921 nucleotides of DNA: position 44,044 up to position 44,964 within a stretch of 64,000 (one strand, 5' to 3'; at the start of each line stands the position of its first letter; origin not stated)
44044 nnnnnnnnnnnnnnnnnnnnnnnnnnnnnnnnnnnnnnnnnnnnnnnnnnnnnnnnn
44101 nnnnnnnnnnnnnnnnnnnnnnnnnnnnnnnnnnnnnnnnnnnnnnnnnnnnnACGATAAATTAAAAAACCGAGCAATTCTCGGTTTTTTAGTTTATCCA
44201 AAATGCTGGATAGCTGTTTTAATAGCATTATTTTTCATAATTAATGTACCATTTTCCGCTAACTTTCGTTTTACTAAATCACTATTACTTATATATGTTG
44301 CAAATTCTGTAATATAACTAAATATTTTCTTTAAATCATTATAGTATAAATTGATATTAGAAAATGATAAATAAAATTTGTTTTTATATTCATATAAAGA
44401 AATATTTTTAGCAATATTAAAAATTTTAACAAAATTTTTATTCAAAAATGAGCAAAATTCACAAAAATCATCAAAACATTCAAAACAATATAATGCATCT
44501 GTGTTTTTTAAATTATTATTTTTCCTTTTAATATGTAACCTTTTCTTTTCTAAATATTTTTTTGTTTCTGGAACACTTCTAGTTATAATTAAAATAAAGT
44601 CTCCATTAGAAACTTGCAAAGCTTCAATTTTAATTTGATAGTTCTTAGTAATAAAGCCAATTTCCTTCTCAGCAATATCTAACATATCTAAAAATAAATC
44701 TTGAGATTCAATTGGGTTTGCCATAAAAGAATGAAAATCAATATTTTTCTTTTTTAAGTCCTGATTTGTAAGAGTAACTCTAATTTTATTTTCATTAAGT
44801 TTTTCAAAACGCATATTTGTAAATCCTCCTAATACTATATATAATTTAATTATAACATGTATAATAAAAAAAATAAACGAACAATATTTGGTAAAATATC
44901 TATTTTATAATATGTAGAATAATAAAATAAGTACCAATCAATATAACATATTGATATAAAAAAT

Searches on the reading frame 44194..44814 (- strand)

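Call 44: search_protein_families(library=pfam, proteins=[window:44194-44814:-], max_evalue=0.001)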
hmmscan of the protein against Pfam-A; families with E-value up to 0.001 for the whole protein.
window:44194-44814:- (206 aa): 1 family
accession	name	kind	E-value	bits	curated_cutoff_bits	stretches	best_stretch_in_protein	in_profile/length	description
PF05389.17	MecA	-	1.8e-29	103.4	22.5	1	1-200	1-220/221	Negative regulator of genetic competence (MecA)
